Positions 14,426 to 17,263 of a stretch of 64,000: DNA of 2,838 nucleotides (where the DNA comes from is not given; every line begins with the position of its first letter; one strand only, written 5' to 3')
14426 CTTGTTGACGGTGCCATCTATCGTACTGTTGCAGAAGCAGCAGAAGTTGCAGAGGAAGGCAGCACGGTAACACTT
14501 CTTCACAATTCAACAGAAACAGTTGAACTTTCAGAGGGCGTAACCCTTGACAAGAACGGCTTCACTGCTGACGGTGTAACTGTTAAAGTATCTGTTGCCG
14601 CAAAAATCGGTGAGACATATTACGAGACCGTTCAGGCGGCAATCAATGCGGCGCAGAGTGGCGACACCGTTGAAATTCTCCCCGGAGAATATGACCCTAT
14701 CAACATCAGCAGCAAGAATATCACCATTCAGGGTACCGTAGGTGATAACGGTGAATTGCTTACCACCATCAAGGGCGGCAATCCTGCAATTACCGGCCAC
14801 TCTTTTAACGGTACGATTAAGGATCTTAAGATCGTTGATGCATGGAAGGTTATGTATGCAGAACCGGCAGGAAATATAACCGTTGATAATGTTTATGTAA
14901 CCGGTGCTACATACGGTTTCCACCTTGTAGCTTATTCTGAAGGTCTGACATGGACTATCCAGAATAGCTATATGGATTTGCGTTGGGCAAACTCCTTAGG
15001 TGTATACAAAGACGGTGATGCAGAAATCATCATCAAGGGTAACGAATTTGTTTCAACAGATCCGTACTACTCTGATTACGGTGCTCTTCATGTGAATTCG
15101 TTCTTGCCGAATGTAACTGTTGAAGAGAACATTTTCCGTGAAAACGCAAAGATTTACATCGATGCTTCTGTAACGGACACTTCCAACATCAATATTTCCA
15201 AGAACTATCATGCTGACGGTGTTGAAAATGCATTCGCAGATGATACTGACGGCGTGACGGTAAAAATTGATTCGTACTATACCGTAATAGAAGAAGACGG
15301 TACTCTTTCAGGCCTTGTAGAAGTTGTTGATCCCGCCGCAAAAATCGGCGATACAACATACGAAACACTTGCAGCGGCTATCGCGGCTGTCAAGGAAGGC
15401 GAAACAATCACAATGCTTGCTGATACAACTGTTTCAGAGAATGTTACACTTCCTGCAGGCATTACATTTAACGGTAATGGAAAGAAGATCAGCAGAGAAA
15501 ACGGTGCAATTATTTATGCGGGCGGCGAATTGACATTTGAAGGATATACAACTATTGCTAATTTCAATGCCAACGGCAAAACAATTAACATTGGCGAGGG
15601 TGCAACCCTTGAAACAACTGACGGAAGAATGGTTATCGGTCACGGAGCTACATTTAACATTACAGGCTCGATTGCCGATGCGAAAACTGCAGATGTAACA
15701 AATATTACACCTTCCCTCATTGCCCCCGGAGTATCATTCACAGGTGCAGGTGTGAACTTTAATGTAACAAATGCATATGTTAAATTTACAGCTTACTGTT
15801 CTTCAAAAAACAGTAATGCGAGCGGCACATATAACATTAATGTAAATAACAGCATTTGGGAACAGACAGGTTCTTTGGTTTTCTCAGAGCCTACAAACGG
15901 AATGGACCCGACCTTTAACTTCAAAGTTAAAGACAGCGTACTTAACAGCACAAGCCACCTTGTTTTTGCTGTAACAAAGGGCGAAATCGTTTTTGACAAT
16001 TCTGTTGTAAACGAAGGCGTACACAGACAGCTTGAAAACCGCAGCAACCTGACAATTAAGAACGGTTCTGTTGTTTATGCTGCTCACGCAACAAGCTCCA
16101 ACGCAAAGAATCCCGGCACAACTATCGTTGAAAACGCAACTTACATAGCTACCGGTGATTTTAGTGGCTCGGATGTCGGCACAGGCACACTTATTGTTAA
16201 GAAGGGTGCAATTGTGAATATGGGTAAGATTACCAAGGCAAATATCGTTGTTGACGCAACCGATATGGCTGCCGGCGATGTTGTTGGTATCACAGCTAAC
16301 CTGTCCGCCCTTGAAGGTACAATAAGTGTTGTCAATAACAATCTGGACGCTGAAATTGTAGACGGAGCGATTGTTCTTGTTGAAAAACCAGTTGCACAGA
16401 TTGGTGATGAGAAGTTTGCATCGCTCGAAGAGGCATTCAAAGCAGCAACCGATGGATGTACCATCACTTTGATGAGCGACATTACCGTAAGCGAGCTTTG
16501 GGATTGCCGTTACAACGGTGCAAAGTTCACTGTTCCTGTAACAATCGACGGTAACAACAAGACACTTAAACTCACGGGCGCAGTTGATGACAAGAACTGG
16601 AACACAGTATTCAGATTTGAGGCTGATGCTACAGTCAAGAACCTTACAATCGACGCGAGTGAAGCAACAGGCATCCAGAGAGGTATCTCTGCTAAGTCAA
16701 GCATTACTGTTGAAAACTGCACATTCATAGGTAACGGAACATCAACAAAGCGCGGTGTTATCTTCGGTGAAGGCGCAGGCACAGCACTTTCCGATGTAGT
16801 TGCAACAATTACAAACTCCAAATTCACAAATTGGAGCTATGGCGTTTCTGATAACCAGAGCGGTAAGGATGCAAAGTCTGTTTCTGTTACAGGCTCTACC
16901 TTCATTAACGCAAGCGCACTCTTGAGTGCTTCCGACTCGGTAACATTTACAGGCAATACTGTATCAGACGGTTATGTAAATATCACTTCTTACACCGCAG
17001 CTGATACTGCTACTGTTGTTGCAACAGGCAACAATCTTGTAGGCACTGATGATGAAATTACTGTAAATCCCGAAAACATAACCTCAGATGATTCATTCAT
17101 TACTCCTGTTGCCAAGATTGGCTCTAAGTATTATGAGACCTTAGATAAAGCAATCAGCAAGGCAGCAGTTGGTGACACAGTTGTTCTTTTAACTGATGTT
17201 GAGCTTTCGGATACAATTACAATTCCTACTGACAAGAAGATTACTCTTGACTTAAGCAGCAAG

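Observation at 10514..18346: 2610-aa secreted protein built from serial beta-helix-type modules and GLUG-like blocks, with no recognisable anchor of its own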

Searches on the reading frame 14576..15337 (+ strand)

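Call 20: search_protein_families(library=pfam, proteins=[window:14576-15337:+], max_evalue=10)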
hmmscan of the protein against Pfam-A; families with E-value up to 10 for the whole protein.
window:14576-15337:+ (254 aa): 1 family
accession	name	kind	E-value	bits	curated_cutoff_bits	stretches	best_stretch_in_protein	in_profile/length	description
PF09938.14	DUF2170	-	0.15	12.3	27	1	159-196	94-131/137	Uncharacterized protein conserved in bacteria (DUF2170)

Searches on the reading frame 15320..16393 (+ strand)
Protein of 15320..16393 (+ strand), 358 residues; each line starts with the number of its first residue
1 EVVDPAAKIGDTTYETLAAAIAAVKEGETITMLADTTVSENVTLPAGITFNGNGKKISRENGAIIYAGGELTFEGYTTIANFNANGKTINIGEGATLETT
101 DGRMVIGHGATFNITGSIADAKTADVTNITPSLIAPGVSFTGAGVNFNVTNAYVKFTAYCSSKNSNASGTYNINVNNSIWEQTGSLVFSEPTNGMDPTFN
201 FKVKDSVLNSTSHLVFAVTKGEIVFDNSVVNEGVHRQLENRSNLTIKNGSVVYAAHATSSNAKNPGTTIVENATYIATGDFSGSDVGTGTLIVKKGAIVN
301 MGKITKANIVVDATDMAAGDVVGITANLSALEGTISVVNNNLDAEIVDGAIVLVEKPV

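Call 20: search_protein_families(library=pfam, proteins=[window:15320-16393:+], max_evalue=10)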
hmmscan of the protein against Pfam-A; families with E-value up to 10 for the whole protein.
window:15320-16393:+ (358 aa): 2 families
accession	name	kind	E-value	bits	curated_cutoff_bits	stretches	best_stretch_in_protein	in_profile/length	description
PF11525.13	CopK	-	0.015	15.4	23.8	1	83-106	29-52/70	Copper resistance protein K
PF16140.10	DUF4848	-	0.068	13.2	22.8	1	195-282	93-172/216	Domain of unknown function (DUF4848)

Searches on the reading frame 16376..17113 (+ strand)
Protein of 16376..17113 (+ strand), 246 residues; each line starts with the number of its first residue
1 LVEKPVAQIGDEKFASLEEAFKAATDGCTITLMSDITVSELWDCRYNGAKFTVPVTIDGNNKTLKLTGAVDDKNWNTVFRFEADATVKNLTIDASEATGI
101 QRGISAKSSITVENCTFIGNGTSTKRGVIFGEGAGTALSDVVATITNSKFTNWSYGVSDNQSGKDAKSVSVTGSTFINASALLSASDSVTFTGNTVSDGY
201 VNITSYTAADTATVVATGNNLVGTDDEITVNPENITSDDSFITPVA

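Call 20: search_protein_families(library=pfam, proteins=[window:16376-17113:+], max_evalue=10)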
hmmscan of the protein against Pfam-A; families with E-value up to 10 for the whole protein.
window:16376-17113:+ (246 aa): 6 families
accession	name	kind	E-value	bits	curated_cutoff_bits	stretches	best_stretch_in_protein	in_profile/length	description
PF03211.19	Pectate_lyase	-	0.0013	18.8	25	1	56-116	24-85/202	Pectate lyase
PF23032.1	GBD_ELAPOR1-like_3rd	-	0.071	13.5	27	1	176-242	14-81/150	ELAPOR1-like, galactose-binding domain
PF21403.4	OTU1_UBXL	-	0.15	13.1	22.7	0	77-102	12-37/49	OTU1, UBXL domain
PF02415.23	Chlam_PMP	-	0.25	12.2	20.6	1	114-132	1-19/19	Chlamydia polymorphic membrane protein (Chlamydia_PMP) repeat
PF07218.16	RAP1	-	1.5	7.5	26.3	1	105-235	71-202/793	Rhoptry-associated protein 1 (RAP-1)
PF17161.10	DUF5123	-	3.8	9.1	35.1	1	110-202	1-90/113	Domain of unknown function (DUF5123)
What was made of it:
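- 16379..17095 (+): Module 6 (aa 1956-2194): cap plus beta-helix. Weak Pectate_lyase hit, E 0.0013 (call 20).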
